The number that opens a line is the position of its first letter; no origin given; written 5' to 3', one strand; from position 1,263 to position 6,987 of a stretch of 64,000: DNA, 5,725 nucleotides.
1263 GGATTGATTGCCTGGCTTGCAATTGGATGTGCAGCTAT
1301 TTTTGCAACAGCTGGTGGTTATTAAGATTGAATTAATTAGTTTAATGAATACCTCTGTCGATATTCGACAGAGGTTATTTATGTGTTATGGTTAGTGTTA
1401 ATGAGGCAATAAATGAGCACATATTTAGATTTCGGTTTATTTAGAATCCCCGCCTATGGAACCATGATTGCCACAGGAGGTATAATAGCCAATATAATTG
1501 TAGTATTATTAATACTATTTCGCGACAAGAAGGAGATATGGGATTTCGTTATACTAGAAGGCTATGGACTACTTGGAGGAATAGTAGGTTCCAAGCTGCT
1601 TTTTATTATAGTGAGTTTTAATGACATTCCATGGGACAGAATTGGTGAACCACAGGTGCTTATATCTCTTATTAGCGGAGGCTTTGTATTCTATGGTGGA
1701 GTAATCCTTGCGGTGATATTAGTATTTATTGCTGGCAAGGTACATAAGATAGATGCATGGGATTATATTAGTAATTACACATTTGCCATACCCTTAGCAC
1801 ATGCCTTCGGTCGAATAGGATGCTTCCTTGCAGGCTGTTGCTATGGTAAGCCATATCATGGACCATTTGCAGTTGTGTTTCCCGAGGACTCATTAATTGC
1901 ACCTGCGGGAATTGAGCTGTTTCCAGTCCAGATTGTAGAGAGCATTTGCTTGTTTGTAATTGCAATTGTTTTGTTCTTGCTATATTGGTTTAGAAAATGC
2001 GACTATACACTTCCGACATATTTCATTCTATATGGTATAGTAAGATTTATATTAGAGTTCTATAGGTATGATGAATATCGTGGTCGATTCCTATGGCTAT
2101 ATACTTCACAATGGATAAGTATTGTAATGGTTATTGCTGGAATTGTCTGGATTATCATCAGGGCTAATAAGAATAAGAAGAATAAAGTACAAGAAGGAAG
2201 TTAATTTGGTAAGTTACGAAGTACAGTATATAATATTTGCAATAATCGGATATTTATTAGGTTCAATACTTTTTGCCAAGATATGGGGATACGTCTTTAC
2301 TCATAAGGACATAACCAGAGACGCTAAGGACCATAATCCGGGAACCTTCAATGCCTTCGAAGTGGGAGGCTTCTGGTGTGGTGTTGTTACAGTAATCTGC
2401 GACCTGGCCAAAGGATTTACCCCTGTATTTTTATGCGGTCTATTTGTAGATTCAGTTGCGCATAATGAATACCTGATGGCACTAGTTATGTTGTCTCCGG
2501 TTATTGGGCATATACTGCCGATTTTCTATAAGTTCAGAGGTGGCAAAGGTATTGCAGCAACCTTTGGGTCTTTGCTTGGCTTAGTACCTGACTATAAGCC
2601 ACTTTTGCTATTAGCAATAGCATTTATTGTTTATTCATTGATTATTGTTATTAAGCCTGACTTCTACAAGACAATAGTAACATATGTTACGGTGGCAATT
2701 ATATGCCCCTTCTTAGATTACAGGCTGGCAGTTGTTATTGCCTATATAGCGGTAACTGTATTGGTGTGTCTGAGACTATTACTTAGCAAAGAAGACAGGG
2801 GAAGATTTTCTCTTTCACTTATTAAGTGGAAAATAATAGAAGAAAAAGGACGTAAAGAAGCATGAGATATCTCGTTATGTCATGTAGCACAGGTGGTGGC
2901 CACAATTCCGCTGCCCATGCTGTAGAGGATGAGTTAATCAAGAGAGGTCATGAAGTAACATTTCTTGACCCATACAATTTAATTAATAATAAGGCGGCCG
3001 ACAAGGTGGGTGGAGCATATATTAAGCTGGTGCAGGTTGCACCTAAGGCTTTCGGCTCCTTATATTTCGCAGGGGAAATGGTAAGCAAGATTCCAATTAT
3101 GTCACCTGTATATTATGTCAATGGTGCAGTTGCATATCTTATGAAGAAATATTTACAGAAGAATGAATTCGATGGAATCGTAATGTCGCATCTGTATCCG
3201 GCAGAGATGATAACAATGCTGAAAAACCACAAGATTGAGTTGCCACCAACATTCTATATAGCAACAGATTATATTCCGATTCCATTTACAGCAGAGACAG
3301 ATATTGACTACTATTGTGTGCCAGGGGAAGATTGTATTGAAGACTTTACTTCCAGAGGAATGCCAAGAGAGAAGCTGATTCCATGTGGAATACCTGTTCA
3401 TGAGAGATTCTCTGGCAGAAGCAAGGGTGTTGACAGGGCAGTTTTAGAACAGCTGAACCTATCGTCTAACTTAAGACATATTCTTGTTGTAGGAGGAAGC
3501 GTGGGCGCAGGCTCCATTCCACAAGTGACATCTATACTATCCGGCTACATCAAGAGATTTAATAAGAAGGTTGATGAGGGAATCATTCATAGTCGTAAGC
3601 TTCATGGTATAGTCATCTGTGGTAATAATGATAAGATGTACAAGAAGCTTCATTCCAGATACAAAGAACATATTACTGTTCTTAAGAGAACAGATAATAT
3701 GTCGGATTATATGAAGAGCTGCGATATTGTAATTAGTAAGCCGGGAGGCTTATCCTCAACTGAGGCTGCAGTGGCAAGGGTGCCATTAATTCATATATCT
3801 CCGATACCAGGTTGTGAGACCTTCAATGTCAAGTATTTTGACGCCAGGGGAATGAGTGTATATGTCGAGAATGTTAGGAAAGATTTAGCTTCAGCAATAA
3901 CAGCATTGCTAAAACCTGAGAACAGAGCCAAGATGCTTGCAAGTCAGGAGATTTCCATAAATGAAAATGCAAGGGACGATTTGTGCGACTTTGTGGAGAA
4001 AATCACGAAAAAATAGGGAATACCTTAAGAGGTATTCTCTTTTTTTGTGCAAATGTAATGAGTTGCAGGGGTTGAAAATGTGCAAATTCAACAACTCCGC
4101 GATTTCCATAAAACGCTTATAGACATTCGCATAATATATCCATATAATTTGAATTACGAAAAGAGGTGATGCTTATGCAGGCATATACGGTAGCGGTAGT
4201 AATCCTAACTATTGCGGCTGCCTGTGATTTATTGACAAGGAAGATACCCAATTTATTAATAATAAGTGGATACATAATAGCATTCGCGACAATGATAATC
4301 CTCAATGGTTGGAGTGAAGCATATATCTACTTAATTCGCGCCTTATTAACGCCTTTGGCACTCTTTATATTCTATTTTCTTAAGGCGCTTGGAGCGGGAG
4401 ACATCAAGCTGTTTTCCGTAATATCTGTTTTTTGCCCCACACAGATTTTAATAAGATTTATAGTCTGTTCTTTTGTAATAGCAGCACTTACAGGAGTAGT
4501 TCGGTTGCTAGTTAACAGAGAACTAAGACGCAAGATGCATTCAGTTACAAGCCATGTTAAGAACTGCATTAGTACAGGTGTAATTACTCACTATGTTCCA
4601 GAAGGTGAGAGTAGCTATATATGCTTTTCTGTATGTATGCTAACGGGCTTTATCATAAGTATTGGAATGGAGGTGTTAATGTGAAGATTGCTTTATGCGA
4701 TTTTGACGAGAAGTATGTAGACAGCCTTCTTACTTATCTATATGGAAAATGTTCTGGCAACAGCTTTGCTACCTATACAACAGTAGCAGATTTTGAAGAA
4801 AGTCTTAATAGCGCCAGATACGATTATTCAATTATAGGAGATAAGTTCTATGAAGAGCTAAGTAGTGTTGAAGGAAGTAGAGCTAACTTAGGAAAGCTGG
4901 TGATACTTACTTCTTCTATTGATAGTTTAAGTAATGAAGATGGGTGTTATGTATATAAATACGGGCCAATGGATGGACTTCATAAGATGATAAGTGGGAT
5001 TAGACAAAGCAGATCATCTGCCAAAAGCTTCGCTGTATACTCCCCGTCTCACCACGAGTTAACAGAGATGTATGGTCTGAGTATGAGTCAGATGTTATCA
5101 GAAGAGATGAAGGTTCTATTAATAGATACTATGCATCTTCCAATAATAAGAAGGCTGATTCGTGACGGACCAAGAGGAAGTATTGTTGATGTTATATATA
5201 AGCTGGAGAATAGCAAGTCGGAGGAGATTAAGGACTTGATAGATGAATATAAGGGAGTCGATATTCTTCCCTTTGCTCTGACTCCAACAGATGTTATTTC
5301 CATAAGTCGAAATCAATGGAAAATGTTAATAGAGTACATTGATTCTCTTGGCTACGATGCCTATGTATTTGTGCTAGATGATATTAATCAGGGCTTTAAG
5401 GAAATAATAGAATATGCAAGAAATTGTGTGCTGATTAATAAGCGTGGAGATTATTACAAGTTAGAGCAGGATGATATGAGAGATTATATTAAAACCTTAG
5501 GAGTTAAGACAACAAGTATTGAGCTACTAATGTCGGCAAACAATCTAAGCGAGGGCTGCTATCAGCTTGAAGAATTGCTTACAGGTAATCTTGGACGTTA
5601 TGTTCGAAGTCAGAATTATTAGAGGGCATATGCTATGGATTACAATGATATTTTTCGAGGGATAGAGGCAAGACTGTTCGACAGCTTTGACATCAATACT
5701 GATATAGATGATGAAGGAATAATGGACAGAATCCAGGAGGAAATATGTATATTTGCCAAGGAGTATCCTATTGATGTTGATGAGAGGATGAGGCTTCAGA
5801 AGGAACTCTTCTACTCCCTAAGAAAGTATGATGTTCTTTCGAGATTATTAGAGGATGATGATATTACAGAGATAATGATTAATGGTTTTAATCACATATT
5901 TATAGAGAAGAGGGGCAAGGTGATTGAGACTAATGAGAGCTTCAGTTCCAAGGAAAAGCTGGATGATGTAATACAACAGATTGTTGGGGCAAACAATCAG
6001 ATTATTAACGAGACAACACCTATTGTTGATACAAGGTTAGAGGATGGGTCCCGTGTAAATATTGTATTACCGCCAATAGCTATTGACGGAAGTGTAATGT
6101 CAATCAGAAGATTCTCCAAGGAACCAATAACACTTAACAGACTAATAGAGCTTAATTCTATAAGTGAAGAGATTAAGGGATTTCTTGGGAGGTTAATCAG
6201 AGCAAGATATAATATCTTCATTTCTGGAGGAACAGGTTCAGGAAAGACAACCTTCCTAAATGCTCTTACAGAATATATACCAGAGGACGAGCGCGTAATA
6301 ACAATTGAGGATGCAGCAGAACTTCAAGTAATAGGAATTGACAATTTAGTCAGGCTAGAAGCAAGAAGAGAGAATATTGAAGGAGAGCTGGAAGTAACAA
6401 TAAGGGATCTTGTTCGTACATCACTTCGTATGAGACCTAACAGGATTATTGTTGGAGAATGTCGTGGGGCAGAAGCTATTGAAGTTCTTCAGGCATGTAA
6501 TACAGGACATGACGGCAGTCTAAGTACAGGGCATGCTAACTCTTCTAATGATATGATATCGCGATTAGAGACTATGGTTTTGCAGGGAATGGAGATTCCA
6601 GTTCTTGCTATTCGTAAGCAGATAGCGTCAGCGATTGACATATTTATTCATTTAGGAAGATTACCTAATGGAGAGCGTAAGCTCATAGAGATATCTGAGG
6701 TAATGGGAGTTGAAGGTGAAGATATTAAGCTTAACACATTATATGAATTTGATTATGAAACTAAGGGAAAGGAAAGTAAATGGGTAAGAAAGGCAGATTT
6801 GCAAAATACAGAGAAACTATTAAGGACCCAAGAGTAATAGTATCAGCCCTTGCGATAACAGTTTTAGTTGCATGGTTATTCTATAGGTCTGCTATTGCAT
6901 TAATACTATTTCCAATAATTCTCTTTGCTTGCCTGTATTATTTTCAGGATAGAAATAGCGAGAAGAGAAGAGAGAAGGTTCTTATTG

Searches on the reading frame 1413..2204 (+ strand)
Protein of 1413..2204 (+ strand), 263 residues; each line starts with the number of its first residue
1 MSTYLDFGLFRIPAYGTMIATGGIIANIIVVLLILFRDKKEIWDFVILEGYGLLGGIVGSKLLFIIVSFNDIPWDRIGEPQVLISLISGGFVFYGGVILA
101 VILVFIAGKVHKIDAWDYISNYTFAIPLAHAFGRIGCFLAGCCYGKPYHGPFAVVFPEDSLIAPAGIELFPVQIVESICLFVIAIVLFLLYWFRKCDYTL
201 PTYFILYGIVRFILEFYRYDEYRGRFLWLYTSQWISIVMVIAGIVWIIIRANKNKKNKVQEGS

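Call 65: search_protein_families(library=pfam, proteins=[window:1413-2204:+], max_evalue=0.000001)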
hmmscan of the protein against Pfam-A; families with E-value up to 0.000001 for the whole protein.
window:1413-2204:+ (263 aa): 1 family
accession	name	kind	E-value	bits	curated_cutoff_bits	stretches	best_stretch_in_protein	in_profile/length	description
PF01790.23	LGT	-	2.6e-39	135.4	24.9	1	5-248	4-239/240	Prolipoprotein diacylglyceryl transferase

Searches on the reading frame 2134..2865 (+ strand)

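Call 65: search_protein_families(library=pfam, proteins=[window:2134-2865:+], max_evalue=0.000001)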
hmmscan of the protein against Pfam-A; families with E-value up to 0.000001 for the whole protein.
window:2134-2865:+ (243 aa): 1 family
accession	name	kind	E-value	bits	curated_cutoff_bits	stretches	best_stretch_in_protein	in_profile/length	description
PF02660.20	G3P_acyltransf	-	2.1e-35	122.7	24.1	1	38-213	1-155/164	Glycerol-3-phosphate acyltransferase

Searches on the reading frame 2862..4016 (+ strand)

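Call 65: search_protein_families(library=pfam, proteins=[window:2862-4016:+], max_evalue=0.000001)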
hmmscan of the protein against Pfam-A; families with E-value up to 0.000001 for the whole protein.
window:2862-4016:+ (384 aa): 3 families
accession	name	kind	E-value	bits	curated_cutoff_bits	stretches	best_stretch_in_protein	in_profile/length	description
PF06925.17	MGDG_synth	-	2.2e-19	70.6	25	1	14-179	1-169/169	Monogalactosyldiacylglycerol (MGDG) synthase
PF04101.22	Glyco_tran_28_C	-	4.6e-11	43.5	22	1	207-363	2-154/166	Glycosyltransferase family 28 C-terminal domain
PF00534.26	Glycos_transf_1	-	2.8e-07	30.7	26.4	1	250-360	50-166/172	Glycosyl transferases group 1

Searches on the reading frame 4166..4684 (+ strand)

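Call 65: search_protein_families(library=pfam, proteins=[window:4166-4684:+], max_evalue=0.000001)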
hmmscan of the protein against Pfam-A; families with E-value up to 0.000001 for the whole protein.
window:4166-4684:+ (172 aa): 1 family
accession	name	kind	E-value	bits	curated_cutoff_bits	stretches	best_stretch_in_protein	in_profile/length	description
PF01478.23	Peptidase_A24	-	1.2e-12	48.6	26.5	1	9-110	2-103/104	Type IV leader peptidase family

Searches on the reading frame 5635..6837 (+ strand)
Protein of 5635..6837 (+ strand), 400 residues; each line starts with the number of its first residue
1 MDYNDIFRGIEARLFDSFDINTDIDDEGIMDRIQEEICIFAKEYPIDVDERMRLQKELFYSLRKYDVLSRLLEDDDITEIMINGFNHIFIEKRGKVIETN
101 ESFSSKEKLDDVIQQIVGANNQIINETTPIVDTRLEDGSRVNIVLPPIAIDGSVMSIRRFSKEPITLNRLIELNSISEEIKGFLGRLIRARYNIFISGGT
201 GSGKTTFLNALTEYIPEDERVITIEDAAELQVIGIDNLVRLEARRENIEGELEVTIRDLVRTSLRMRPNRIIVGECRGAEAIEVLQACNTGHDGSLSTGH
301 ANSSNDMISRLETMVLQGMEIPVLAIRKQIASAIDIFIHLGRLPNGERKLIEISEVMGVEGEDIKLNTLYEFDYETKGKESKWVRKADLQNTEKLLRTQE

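Call 65: search_protein_families(library=pfam, proteins=[window:5635-6837:+], max_evalue=0.000001)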
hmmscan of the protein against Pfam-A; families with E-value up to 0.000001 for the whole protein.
window:5635-6837:+ (400 aa): 1 family
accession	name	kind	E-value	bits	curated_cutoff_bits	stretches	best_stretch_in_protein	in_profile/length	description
PF00437.27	T2SSE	-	9e-51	173.1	24.9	1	67-340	7-277/370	Type II/IV secretion system protein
